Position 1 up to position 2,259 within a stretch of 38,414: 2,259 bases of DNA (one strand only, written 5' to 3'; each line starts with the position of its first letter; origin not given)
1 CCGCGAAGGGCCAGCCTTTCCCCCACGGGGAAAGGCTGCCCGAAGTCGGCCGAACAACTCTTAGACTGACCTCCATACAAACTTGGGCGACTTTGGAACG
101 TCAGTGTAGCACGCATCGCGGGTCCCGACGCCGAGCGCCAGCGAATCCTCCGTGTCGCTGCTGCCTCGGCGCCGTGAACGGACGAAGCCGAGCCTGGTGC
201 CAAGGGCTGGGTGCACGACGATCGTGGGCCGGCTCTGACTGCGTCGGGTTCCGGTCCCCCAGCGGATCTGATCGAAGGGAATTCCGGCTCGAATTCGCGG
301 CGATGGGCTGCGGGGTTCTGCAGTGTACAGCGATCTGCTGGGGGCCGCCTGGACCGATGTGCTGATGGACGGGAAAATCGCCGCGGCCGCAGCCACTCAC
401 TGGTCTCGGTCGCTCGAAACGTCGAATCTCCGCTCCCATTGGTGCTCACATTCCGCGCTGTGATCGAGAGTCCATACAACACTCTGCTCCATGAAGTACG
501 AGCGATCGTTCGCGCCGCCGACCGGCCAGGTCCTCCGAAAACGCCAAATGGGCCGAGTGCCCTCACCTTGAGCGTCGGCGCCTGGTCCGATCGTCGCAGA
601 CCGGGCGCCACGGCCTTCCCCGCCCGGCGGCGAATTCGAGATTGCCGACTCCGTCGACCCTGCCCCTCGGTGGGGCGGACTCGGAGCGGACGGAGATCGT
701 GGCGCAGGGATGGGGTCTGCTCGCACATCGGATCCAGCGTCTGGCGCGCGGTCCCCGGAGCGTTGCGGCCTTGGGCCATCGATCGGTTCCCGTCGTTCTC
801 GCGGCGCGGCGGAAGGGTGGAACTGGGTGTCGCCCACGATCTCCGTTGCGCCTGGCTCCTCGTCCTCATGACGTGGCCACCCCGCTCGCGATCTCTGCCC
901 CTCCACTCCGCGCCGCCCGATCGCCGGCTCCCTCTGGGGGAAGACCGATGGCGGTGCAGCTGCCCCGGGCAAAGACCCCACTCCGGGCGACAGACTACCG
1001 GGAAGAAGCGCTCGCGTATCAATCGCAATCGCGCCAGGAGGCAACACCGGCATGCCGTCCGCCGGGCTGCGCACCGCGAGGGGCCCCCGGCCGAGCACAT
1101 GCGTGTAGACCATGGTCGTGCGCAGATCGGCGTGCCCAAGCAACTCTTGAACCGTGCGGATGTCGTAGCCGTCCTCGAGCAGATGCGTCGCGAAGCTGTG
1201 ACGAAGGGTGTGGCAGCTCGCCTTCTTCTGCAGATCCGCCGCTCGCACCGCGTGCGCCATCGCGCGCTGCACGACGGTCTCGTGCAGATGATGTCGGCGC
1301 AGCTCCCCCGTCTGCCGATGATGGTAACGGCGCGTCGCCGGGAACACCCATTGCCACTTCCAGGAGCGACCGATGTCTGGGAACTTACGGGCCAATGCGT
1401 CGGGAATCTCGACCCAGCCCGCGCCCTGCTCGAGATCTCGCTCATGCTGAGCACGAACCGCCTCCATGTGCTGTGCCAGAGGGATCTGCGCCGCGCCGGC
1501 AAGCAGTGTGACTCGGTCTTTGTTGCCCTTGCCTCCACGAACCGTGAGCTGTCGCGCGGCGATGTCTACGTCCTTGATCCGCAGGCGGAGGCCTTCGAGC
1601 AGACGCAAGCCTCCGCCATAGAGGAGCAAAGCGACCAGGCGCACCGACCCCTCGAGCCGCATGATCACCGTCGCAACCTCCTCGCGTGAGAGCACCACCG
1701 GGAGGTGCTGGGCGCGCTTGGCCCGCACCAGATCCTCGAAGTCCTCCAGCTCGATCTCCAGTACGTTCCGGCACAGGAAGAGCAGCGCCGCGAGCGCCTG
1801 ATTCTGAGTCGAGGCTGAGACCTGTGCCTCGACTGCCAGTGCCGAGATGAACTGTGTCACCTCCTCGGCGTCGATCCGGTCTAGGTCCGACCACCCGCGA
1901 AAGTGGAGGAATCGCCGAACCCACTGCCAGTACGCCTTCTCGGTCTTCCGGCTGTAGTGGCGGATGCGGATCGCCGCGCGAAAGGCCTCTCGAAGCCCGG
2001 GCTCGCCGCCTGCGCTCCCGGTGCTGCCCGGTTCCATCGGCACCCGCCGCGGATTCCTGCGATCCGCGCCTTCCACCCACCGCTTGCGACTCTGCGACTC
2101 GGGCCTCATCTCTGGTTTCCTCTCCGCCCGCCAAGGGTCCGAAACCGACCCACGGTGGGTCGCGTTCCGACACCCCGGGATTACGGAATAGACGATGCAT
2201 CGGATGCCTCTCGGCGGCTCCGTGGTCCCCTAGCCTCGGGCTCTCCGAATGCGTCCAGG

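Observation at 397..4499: Integron-type integrase in a non-canonical context: co-directional small-gene island, no recognisable attI/attC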

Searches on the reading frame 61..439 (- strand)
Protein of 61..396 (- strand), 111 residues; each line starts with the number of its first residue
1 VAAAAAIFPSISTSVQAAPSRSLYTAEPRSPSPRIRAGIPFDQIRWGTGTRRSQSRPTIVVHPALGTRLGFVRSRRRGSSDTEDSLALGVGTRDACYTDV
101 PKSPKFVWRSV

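Call 59: search_protein_families(library=pfam, proteins=[window:61-396:-, window:101-439:-], max_evalue=1)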
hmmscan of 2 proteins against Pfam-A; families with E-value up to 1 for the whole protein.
window:61-396:- (111 aa): 0 families

window:101-439:- (112 aa): 0 families

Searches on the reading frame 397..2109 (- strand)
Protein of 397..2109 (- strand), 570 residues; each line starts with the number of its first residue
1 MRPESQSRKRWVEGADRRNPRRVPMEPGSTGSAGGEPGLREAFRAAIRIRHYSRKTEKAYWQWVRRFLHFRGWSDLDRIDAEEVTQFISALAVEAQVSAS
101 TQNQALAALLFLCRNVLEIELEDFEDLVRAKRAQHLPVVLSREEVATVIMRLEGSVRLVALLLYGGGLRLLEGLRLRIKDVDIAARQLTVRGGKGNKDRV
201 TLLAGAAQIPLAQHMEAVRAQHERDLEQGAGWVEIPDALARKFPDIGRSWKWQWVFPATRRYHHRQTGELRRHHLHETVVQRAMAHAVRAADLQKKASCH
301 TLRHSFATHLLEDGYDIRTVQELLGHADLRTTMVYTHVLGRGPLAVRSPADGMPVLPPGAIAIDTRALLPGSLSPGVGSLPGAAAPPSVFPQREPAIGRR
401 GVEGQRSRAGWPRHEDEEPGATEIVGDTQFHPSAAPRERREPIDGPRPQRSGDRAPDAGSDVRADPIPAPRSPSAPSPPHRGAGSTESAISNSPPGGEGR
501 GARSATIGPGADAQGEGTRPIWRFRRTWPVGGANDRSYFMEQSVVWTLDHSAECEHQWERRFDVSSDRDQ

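Call 3: search_protein_families(library=ncbifam, proteins=[window:397-2109:-], max_evalue=0.01)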
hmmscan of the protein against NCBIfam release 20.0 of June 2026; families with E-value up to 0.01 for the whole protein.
window:397-2109:- (570 aa): 12 families
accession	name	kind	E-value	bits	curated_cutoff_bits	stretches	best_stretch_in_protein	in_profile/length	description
TIGR02249.1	integrase_gron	subfamily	6.6e-124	413.4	265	1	42-353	4-315/315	integron integrase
NF011946.0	PRK15417.1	equivalog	1.2e-86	291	435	1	42-356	19-333/337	integron integrase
NF040815.2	recomb_XerA_Arch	equivalog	1.5e-46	159.1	220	2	41-218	1-175/263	site-specific tyrosine recombinase/integron integrase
TIGR02224.1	recomb_XerC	equivalog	3.7e-41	141.4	335.15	2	273-338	212-277/295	tyrosine recombinase XerC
NF001399.0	PRK00283.1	subfamily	9.7e-40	136.7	279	1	51-339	21-284/300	tyrosine recombinase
TIGR02225.1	recomb_XerD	equivalog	2.6e-39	135.3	329.6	2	271-338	207-274/290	site-specific tyrosine recombinase XerD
NF002331.0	PRK01287.1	subfamily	8.5e-29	100.6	371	2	275-338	248-312/365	site-specific tyrosine recombinase XerC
NF003462.0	PRK05084.1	equivalog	4.1e-13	48.8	267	1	290-339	296-345/360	tyrosine recombinase XerS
NF007370.0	PRK09870.1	subfamily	5.3e-08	32.7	221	1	283-337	124-178/200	tyrosine-type DNA invertase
NF007371.0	PRK09871.1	subfamily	9.2e-05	22.1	222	1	280-336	116-172/198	tyrosine-type DNA invertase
NF040693.1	recomb_GmtY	equivalog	0.0011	18.3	340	0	298-337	392-431/441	gamma-mobile-trio recombinase GmtY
NF041502.1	integrase_1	equivalog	0.0024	16.7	350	1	261-337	286-359/484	site-specific integrase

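Call 4: search_protein_families(library=pfam, proteins=[window:397-2109:-], max_evalue=0.01)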
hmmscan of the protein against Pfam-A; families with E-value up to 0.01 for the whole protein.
window:397-2109:- (570 aa): 3 families
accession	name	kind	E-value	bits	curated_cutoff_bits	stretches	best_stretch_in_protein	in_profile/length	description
PF00589.27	Phage_integrase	-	1.9e-31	109.6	27.1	1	155-338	23-168/172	Phage integrase family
PF13495.12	Phage_int_SAM_4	-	7.5e-23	81.2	27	1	39-122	1-84/85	Phage integrase, N-terminal SAM-like domain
PF02899.23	Phage_int_SAM_1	-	0.00012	22.8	22.3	1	50-109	12-72/83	Phage integrase, N-terminal SAM-like domain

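Call 6: find_encoding_contigs(protein=window:397-2109:-, flank=10000, max_places=6)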
Protein window:397-2109:- (570 aa): 3 contigs read that carry it; 3 places shown.
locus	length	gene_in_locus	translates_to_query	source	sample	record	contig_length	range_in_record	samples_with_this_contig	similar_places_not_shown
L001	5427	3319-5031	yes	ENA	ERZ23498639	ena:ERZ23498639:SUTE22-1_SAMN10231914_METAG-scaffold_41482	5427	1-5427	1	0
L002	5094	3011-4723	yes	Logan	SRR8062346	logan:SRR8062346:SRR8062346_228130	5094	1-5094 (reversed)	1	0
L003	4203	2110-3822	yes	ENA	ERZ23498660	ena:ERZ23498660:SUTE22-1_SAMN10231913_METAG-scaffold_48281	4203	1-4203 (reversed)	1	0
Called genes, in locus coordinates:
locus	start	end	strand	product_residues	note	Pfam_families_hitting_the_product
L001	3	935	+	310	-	?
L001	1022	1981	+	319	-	-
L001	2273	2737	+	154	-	-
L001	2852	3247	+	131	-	-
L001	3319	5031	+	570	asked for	PF13495:Phage_int_SAM_4, PF00589:Phage_integrase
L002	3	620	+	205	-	?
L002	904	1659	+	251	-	PF17761:DUF1016_N (weak)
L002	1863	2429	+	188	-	PF05973:Gp49 (weak), PF01381:HTH_3 (weak)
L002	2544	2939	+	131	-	-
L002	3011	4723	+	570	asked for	PF13495:Phage_int_SAM_4, PF00589:Phage_integrase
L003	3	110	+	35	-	?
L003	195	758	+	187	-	PF17761:DUF1016_N (weak)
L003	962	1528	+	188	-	PF05973:Gp49 (weak), PF13560:HTH_31 (weak), PF01381:HTH_3 (weak)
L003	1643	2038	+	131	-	-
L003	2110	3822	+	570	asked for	PF13495:Phage_int_SAM_4, PF00589:Phage_integrase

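Call 39: search_solved_structures(query=window:397-2109:-, show_alignments=1, max_evalue=1e-10)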
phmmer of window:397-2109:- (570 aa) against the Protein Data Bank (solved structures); distinct sequences matched with E-value up to 1e-10: 7.
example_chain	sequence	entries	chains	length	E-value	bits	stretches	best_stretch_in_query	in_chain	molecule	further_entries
2a3v_A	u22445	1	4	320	6.9e-70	239.9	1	44-350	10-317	site-specific recombinase IntI4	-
5hxy_A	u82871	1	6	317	5.2e-28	101.6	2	51-215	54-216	Tyrosine recombinase XerA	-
4a8e_A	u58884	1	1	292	3.2e-26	95.7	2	41-216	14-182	PROBABLE TYROSINE RECOMBINASE XERC-LIKE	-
1a0p_A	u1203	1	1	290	1.2e-16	64.1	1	276-339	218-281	SITE-SPECIFIC RECOMBINASE XERD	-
5dcf_A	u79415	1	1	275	8.8e-16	61.3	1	276-339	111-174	Tyrosine recombinase XerD,DNA translocase FtsK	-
5c6k_A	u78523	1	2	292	1.4e-11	47.4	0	291-338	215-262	Integrase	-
5dor_A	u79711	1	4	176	3.6e-11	46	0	291-338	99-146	Integrase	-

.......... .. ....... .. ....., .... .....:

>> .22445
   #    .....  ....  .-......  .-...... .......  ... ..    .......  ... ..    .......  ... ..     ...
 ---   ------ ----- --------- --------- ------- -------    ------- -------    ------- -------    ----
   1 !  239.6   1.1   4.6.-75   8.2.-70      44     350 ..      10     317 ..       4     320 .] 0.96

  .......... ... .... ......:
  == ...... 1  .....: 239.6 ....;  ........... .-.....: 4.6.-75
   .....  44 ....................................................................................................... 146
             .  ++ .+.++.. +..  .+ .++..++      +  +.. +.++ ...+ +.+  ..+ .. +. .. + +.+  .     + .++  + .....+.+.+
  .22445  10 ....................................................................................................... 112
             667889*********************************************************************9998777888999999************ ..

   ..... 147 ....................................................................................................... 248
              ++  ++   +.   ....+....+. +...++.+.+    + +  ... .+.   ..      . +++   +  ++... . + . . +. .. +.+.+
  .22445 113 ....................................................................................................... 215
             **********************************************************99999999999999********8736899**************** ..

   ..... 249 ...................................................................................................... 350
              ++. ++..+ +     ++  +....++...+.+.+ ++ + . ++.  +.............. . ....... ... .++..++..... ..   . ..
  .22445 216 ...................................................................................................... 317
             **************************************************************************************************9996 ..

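Call 55: list_cluster_members(proteins=[P0001, window:397-2109:-, window:3461-4216:-])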
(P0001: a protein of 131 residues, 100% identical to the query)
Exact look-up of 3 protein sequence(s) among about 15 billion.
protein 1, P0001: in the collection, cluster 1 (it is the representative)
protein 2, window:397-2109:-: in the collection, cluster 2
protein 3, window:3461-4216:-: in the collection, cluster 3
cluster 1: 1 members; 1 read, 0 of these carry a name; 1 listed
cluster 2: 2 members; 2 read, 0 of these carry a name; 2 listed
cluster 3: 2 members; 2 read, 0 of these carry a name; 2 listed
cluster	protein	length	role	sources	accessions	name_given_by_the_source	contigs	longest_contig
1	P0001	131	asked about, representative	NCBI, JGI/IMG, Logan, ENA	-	-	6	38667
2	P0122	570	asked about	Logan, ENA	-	-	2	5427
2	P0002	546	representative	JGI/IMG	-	-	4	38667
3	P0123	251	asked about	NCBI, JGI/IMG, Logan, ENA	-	-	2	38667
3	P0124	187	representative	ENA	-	-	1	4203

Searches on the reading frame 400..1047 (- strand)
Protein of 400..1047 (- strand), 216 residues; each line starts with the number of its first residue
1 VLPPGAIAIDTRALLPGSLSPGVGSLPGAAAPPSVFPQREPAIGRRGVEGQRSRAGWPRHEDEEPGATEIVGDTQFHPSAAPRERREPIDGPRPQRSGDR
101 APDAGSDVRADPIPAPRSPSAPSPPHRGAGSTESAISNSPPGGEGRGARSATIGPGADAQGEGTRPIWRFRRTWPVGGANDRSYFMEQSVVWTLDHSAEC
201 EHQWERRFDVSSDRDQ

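Call 49: find_homologous_proteins(query=window:400-1047:-, max_evalue=0.001)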
Query window:400-1047:-: 1081 candidates shared short words with the query, none scored E <= 0.001.

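Call 59: search_protein_families(library=pfam, proteins=[window:400-1047:-], max_evalue=1)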
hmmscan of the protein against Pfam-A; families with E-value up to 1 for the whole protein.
window:400-1047:- (216 aa): 0 families
